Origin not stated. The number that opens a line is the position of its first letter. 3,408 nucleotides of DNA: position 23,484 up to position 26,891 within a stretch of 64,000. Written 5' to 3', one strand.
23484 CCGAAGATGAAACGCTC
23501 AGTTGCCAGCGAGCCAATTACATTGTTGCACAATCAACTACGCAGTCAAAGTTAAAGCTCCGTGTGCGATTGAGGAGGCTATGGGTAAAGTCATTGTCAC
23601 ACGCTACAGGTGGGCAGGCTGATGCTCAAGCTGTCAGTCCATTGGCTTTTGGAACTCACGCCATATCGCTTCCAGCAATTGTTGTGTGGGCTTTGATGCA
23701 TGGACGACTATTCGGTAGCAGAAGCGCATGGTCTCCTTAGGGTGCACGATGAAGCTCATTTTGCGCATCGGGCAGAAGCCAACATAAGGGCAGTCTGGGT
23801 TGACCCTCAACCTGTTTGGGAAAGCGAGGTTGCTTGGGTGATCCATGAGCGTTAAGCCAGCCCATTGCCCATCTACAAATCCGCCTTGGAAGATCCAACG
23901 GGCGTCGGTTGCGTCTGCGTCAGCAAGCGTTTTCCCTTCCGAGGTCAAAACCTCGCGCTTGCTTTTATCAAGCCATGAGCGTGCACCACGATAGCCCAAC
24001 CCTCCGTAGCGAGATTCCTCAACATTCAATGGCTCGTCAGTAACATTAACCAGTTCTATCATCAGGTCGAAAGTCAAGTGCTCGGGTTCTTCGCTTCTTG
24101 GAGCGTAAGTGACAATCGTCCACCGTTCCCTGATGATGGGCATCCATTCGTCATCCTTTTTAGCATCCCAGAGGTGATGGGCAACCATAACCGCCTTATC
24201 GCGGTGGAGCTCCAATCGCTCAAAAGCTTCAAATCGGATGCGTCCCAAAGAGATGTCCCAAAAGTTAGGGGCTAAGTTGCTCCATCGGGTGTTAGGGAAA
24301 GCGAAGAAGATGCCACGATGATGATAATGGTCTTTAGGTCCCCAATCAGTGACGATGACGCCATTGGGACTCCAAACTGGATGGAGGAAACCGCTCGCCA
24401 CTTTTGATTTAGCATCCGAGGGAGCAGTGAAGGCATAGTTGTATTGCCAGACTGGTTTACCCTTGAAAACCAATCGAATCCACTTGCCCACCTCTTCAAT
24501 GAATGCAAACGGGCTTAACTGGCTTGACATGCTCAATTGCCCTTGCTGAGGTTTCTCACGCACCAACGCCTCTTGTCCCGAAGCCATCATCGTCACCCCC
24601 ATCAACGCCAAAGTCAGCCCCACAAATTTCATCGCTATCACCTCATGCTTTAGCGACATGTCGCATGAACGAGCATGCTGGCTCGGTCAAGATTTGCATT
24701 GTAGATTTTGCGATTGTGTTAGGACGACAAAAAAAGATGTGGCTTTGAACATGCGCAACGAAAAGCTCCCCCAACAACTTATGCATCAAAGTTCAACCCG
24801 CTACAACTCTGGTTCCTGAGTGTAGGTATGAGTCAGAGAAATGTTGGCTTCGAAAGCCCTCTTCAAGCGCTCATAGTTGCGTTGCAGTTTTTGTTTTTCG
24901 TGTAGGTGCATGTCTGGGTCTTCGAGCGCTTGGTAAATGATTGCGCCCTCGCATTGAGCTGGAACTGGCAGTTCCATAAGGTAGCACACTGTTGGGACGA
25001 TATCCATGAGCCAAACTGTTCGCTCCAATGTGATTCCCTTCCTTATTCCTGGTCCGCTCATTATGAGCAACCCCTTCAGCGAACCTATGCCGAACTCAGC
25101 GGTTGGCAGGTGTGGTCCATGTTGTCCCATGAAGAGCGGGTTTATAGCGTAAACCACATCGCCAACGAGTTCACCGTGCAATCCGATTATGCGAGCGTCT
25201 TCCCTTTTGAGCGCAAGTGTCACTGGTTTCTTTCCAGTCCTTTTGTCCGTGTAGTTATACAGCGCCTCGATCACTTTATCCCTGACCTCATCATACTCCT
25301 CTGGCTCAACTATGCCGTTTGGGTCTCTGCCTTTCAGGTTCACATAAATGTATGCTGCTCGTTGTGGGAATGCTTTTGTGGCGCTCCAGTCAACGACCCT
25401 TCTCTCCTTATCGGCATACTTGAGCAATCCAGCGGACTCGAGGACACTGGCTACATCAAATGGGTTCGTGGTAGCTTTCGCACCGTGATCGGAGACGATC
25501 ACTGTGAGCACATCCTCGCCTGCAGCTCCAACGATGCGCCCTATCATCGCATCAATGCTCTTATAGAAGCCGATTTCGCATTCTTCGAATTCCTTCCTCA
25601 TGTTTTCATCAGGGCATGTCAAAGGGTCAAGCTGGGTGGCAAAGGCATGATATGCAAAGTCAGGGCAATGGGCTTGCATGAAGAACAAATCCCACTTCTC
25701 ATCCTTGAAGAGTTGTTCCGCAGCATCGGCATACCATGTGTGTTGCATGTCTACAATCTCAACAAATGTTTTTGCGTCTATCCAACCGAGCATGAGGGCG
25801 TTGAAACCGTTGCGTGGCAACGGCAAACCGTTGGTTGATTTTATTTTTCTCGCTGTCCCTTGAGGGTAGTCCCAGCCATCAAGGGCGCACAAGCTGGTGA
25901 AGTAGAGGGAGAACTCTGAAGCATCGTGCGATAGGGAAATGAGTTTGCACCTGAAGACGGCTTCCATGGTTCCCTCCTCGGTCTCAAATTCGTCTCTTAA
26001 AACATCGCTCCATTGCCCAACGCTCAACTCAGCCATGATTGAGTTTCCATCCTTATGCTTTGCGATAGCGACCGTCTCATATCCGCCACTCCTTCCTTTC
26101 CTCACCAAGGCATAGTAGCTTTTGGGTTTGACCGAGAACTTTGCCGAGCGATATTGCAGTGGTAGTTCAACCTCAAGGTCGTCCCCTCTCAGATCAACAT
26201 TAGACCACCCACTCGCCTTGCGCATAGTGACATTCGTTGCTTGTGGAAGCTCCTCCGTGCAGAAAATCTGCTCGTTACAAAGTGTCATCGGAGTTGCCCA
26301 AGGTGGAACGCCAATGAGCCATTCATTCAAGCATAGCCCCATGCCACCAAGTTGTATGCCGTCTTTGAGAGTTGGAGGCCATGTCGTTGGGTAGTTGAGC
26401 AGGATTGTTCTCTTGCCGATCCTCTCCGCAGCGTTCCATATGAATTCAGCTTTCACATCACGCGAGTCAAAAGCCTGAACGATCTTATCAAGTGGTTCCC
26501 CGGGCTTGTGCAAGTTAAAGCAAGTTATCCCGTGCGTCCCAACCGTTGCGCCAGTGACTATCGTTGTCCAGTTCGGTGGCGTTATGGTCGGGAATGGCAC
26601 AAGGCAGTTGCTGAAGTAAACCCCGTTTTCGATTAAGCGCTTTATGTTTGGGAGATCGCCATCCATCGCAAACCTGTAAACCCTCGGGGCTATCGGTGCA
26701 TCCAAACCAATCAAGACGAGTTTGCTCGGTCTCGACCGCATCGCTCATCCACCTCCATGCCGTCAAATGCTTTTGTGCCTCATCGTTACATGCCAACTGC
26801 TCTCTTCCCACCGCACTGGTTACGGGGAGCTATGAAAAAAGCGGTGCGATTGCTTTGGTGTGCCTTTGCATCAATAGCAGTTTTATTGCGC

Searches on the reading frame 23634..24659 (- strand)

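Call 27: search_protein_families(library=pfam, max_evalue=0.00001, proteins=[window:23634-24659:-])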
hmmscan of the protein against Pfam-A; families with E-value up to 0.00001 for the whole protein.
window:23634-24659:- (341 aa): 1 family
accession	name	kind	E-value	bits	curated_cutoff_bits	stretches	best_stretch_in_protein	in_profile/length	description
PF14100.11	DUF6807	-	1.6e-53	182.5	27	1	62-333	3-269/270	Family of unknown function (DUF6807)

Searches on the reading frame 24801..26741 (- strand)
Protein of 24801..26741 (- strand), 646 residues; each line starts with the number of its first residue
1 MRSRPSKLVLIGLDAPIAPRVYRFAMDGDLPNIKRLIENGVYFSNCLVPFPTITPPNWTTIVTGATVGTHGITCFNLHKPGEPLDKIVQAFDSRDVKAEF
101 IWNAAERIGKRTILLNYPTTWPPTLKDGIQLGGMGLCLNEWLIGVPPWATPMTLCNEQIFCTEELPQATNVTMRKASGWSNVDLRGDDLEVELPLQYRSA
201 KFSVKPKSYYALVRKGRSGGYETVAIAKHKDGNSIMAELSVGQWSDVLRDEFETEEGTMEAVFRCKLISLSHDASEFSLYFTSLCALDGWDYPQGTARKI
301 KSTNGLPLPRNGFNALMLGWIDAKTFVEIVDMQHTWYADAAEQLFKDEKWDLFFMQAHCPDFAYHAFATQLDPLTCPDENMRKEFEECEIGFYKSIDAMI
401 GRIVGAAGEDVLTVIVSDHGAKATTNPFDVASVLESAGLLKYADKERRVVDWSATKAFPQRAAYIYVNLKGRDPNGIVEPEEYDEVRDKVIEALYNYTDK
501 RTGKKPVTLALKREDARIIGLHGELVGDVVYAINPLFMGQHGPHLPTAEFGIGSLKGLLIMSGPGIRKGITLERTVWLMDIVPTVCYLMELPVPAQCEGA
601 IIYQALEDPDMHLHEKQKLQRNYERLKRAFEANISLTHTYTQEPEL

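Call 27: search_protein_families(library=pfam, max_evalue=0.00001, proteins=[window:24801-26741:-])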
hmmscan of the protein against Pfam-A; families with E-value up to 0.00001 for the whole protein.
window:24801-26741:- (646 aa): 1 family
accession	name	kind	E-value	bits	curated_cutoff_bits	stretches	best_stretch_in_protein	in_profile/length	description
PF01663.27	Phosphodiest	-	8.4e-32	111.5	23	2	8-125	1-117/342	Type I phosphodiesterase / nucleotide pyrophosphatase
